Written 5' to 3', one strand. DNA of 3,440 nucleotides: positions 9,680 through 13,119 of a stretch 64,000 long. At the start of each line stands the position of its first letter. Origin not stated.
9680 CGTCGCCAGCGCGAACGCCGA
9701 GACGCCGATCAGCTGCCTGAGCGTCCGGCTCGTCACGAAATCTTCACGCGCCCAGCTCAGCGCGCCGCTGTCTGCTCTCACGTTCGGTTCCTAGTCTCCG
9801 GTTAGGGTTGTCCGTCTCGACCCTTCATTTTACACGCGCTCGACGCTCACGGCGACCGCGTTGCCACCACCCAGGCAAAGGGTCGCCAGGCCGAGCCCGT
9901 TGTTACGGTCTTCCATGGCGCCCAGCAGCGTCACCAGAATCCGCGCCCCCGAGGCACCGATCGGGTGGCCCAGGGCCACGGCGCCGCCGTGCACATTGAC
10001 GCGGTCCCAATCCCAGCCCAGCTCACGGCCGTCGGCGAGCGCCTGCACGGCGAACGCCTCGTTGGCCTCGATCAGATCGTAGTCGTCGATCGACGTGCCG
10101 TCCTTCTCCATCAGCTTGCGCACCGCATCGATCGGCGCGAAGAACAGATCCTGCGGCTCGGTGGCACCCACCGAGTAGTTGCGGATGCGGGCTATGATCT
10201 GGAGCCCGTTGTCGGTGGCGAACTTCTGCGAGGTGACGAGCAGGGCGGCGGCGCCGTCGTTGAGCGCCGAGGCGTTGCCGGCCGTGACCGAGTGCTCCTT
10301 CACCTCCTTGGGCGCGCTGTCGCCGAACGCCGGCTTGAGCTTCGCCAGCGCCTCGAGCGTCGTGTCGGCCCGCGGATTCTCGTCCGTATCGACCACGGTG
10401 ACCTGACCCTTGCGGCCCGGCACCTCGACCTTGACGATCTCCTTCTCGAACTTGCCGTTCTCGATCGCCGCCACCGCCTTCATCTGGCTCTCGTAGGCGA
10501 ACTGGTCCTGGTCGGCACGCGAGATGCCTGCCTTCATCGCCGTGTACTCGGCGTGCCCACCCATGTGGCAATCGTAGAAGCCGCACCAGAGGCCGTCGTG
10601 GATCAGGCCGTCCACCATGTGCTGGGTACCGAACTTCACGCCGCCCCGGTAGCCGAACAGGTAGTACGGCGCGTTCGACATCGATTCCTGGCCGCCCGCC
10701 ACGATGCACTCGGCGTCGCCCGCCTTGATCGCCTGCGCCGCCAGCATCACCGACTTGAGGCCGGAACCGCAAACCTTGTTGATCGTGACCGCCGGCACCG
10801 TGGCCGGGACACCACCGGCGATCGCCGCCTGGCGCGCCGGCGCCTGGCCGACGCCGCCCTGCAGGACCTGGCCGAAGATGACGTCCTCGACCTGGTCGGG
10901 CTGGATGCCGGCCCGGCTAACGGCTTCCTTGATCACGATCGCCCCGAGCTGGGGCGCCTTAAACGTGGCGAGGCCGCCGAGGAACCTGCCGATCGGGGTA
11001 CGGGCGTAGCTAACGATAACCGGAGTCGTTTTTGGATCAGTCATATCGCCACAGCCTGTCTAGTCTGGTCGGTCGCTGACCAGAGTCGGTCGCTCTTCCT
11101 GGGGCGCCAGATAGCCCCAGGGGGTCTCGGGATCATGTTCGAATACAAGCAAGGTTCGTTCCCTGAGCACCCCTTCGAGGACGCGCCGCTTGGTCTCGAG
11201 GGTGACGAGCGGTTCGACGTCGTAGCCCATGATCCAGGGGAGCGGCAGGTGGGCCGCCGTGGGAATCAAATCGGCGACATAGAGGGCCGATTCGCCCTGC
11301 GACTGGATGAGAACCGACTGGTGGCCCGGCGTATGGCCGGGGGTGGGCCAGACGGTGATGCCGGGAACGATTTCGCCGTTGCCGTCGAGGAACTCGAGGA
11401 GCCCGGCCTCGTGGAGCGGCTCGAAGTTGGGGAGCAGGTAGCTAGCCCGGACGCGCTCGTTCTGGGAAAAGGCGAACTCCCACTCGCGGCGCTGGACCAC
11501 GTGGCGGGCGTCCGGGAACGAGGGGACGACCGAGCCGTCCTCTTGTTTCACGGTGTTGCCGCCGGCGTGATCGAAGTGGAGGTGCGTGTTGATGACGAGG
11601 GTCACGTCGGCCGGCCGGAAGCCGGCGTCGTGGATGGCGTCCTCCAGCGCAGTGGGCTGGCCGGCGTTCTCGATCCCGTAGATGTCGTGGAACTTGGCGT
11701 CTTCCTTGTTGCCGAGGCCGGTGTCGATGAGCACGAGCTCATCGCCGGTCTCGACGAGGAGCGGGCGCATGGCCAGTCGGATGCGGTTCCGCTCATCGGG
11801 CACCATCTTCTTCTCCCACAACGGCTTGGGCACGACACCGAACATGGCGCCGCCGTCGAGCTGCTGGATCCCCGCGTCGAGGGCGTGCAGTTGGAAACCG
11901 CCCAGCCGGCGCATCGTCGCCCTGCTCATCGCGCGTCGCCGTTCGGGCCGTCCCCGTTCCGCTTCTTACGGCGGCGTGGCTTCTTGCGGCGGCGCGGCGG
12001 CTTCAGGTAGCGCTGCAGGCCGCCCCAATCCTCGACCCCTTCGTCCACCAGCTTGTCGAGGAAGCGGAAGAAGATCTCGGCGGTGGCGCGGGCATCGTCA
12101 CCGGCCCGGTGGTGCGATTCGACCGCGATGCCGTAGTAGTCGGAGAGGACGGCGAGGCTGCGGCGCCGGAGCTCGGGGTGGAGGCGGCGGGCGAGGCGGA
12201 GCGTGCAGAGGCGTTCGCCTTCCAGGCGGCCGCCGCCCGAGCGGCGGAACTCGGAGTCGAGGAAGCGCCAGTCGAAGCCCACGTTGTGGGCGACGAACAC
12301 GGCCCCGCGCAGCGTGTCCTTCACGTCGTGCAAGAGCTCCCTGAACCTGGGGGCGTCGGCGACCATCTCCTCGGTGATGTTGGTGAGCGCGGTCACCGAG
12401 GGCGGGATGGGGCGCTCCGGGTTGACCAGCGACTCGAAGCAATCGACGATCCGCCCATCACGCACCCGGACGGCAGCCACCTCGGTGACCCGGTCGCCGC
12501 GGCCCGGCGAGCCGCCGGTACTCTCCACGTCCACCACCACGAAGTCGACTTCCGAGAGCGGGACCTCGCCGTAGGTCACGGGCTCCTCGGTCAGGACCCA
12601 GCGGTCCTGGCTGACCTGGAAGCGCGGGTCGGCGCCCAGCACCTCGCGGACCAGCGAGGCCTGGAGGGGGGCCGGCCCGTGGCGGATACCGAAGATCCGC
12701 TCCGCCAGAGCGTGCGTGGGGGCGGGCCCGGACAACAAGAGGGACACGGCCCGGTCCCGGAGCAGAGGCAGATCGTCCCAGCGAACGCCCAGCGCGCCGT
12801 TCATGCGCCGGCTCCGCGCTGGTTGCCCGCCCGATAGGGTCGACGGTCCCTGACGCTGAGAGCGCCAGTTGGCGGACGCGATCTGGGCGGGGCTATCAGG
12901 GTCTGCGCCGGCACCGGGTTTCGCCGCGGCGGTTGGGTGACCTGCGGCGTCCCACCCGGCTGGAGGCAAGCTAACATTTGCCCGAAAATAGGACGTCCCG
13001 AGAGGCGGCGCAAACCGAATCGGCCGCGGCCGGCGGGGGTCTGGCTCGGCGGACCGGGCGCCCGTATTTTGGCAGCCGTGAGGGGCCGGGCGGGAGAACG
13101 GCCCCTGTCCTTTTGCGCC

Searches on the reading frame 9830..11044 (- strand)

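Call 55: search_protein_families(library=pfam, proteins=[window:9830-11044:-], max_evalue=0.00001)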
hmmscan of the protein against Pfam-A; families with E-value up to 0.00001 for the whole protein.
window:9830-11044:- (404 aa): 3 families
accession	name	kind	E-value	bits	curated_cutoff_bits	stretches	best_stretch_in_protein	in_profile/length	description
PF00108.29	Thiolase_N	-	1.9e-92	309.8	26.4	1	9-273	2-259/260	Thiolase, N-terminal domain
PF02803.24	Thiolase_C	-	1.1e-43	148.2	27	1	282-403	2-123/123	Thiolase, C-terminal domain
PF00109.32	ketoacyl-synt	-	9.7e-06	25.8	20.8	0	84-125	166-207/252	Beta-ketoacyl synthase, N-terminal domain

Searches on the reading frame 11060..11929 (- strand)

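Call 34: search_protein_families(library=pfam, proteins=[window:11060-11929:-], max_evalue=0.001)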
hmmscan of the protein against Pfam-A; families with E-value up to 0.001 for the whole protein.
window:11060-11929:- (289 aa): 1 family
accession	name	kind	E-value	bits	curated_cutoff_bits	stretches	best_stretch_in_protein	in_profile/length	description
PF00753.33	Lactamase_B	-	1.7e-21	77.5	22.7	1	58-232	10-161/196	Metallo-beta-lactamase superfamily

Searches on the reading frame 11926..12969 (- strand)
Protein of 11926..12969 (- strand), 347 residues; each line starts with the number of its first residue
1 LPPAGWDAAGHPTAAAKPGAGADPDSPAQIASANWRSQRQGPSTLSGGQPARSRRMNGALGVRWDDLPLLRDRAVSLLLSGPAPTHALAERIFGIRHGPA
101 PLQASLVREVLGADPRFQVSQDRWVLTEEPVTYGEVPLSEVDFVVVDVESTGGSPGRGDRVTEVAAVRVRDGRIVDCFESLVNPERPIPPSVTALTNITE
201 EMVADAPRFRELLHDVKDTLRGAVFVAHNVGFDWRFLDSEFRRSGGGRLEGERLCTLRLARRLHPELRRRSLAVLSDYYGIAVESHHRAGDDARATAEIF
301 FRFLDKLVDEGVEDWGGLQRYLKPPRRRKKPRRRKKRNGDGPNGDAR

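Call 55: search_protein_families(library=pfam, proteins=[window:11926-12969:-], max_evalue=0.00001)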
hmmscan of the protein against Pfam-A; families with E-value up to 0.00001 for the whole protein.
window:11926-12969:- (347 aa): 1 family
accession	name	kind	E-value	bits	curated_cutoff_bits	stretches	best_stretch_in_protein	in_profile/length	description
PF00929.31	RNase_T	-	2.5e-34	119.6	24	1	144-300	1-164/164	Exonuclease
